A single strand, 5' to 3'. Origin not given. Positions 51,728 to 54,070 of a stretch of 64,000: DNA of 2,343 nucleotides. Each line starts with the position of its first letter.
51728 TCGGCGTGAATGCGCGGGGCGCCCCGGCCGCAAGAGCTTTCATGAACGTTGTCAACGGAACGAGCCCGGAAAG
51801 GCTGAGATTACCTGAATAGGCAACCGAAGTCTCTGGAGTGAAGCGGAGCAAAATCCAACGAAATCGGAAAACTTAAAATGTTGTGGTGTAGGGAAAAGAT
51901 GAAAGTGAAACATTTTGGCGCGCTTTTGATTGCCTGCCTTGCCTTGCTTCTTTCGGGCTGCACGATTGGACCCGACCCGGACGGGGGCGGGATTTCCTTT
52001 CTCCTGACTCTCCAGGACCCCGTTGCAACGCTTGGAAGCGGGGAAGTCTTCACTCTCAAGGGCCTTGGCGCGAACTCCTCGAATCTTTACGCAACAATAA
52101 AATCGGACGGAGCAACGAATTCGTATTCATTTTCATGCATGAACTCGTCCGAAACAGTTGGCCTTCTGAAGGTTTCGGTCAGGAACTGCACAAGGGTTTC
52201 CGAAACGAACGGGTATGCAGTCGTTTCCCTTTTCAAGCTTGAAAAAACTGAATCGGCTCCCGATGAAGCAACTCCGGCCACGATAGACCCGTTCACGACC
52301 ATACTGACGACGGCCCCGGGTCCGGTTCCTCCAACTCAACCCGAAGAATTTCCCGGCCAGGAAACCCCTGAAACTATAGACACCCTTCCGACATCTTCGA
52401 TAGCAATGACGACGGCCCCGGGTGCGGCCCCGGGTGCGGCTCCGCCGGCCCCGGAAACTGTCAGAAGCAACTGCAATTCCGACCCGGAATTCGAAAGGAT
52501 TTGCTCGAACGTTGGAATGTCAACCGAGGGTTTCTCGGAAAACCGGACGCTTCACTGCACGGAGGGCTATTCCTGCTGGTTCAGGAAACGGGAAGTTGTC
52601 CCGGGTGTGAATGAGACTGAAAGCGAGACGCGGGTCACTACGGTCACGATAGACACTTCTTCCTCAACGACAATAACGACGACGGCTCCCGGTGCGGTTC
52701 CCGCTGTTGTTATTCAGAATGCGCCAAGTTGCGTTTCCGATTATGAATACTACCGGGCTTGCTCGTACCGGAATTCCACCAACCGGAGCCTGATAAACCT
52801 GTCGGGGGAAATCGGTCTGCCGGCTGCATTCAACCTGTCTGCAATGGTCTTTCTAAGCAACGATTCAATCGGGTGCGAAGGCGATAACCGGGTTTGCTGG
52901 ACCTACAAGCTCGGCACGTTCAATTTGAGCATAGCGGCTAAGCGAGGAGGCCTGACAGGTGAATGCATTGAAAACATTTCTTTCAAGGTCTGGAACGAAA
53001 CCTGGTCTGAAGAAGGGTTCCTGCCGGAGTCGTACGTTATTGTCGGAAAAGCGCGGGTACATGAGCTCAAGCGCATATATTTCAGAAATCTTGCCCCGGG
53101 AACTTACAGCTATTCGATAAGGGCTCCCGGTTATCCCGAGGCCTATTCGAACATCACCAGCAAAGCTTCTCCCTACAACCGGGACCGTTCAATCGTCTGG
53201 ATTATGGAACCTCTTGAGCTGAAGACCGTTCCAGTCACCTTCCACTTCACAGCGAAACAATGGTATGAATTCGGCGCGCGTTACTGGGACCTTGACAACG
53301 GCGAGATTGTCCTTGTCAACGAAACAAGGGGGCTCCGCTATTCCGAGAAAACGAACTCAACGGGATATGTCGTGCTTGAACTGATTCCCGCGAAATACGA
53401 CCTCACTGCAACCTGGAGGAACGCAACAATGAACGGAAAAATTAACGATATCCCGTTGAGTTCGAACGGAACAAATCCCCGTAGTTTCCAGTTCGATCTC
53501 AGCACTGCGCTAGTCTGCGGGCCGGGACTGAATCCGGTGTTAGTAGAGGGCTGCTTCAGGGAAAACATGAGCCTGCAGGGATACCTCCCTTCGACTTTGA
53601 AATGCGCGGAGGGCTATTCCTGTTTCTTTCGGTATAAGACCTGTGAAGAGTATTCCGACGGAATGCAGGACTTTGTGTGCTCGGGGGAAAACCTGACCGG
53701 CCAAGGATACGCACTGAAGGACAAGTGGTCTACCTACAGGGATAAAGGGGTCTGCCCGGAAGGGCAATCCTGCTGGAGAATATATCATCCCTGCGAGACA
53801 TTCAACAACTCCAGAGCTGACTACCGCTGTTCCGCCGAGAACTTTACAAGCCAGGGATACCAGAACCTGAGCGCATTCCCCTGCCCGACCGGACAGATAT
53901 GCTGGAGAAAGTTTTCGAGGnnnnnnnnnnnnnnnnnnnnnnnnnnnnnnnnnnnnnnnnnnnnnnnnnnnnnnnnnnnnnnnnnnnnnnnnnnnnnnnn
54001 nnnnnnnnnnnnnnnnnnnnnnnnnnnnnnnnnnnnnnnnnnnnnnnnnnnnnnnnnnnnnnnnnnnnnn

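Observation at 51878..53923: Cys-repeat putative lipoprotein with a new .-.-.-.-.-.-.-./F-F/R-R/K module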

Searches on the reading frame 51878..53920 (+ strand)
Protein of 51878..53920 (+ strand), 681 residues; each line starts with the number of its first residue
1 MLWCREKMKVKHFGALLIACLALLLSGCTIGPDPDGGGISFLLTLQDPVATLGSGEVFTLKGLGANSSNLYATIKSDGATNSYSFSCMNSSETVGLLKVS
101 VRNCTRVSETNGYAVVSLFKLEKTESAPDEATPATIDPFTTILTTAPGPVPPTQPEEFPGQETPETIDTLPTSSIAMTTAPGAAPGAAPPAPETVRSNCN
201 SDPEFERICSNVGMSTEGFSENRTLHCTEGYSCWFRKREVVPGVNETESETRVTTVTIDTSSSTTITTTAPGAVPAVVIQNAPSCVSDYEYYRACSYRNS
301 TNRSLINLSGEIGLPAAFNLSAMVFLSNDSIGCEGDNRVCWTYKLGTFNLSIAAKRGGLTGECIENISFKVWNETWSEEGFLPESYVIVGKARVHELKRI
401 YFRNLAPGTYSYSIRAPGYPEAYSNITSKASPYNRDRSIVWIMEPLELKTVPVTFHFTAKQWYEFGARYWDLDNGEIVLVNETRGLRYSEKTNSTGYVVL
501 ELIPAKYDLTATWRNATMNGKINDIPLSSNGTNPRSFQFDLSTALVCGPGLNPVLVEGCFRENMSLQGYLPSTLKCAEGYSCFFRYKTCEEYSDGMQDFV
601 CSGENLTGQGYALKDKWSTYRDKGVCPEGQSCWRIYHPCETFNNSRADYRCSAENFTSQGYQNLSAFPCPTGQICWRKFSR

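Call 4: search_protein_families(library=pfam, proteins=[window:51878-53920:+], max_evalue=1)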
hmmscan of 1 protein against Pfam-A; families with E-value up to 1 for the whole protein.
window:51878-53920:+ (681 aa): 2 families
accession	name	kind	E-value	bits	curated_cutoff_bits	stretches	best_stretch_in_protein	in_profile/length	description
PF13620.12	CarboxypepD_reg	-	0.00039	21.1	32.3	2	402-427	42-68/82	Carboxypeptidase regulatory-like domain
PF09463.15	Opy2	-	0.5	11.2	22.1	0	575-591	13-29/35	Opy2 protein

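Call 5: find_homologous_proteins(query=window:51878-53920:+, max_evalue=0.001)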
Query window:51878-53920:+ (681 aa): 1 proteins with E <= 0.001 among 8000 candidates.
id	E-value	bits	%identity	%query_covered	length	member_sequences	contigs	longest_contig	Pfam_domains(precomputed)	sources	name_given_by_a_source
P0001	0.0e+0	1571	100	99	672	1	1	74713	-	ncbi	ncbi:MAG: hypothetical protein V1820_06050 [archaeon]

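Call 6: search_protein_families(library=ncbifam, proteins=[window:51878-53920:+], max_evalue=0.01)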
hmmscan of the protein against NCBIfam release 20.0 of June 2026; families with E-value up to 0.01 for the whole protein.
window:51878-53920:+ (681 aa): 0 families

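Call 19: predict_structure(protein=window:51878-53920:+)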
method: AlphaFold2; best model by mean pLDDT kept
length: 681 residues; sequences in the alignment: 1
mean_pLDDT: 31.2   pTM: 0.20
mean pLDDT of the five models: 31.2, 26.5, 25.1, 24.9, 24.0
residues with pLDDT >= 90: 0; 70-90: 0; 50-70: 0; < 50: 681
segments of 3 or more residues with pLDDT < 50: 1-681
pLDDT, mean of each block of 10 residues (from residue 1): 39 45 42 34 33 30 28 32 30 28 29 28 27 26 26 36 31 26 27 28 39 36 35 38 41 32 30 25 24 23 25 25 25 27 26 26 28 25 25 32 38 36 37 29 28 31 37 37 36 30 26 25 27 27 28 35 34 34 39 34 30 29 36 36 34 34 33 34 32
secondary structure, 60 per line:
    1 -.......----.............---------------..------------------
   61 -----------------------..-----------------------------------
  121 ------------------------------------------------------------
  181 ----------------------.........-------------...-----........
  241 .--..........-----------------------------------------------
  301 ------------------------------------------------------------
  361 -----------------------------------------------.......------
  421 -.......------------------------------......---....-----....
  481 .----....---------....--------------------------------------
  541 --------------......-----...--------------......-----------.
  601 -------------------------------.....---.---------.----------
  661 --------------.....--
elements in order: H2-8 H13-25 H203-211 E225-227 E233-241 E244-253 E408-414 E422-428 H459-464 E468-471 E477-481 E486-489 E499-502 E555-560 E583-588 E632-636 E675-679

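Call 21: search_solved_structures(query=window:51878-53920:+, max_evalue=10)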
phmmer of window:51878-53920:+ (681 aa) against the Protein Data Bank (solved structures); distinct sequences matched with E-value up to 10: 4.
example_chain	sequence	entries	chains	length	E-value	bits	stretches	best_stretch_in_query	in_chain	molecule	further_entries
8w2s_A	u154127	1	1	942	0.42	12.1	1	32-96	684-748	HNH nuclease domain-containing protein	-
8w2z_A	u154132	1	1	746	1.4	10.4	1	32-88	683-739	HNH nuclease domain-containing protein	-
8zdr_C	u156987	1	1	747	1.4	10.4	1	32-88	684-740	a protein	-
8zq9_B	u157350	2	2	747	1.4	10.4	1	32-88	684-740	a protein | HNH nuclease domain-containing protein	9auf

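Call 22: find_encoding_contigs(protein=P0001, flank=10000, max_places=3)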
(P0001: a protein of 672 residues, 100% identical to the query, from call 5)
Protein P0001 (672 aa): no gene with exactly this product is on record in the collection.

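Call 28: search_protein_representatives(protein=window:51878-53920:+)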
Query: 681 residues. Proteins with E-value up to 0.001 (for the whole library): 2; up to 1e-10: 1; up to 1e-30: 1. The best 2 are listed.
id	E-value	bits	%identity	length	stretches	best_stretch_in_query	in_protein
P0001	0.0e+00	1570.5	100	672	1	10-681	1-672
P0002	2.7e-04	36.0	33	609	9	305-344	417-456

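Call 34: find_related_loci(query=window:51878-53920:+, collection=genome_contigs, flank=10000)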
Query window:51878-53920:+ (681 aa) in genome_contigs; peptide patterns used: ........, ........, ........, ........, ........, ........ (x = any residue, [..] = any of these).
11 stretches matched a pattern, but none encodes a relative of the query by tblastn (E <= 1e-3).

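Call 35: find_related_loci(query=window:51878-53920:+, collection=metagenome_contigs, flank=10000)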
Query window:51878-53920:+ (681 aa) in metagenome_contigs; peptide patterns used: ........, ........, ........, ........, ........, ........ (x = any residue, [..] = any of these).
52 stretches matched a pattern, but none encodes a relative of the query by tblastn (E <= 1e-3).

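Call 49: list_cluster_members(proteins=[P0001, P0003, P0008])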
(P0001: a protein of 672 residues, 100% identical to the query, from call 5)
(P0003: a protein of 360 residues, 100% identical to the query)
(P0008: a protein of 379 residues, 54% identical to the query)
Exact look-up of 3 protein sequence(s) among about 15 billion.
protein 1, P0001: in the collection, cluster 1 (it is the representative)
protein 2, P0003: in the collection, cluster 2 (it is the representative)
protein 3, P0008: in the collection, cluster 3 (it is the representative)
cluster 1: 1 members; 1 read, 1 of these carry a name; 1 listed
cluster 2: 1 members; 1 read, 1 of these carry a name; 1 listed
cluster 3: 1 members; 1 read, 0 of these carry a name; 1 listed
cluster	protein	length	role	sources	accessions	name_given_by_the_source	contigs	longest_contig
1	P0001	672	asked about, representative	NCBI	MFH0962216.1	MAG: hypothetical protein V1820_06050 [archaeon]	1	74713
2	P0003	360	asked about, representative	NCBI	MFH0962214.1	MAG: NDP-sugar synthase [archaeon]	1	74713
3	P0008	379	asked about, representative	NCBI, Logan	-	-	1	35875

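Call 84: find_related_loci(query=window:51878-53920:+, collection=viral_contigs, flank=5000)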
Query window:51878-53920:+ (681 aa) in viral_contigs; peptide patterns used: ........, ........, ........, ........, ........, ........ (x = any residue, [..] = any of these).
1 stretches matched a pattern, but none encodes a relative of the query by tblastn (E <= 1e-3).

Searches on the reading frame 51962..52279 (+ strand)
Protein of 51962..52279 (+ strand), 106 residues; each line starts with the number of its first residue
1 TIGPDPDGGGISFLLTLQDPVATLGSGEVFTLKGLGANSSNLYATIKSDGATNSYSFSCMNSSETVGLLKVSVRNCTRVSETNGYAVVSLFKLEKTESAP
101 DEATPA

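Call 36: search_protein_families(library=pfam, proteins=[window:51962-52279:+], max_evalue=10)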
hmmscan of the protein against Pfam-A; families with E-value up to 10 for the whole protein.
seq(106 aa): 1 family
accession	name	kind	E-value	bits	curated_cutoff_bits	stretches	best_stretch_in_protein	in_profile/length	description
PF16978.11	CRIM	-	0.16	12.5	27.2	1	39-97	18-80/139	SAPK-interacting protein 1 (Sin1), middle CRIM domain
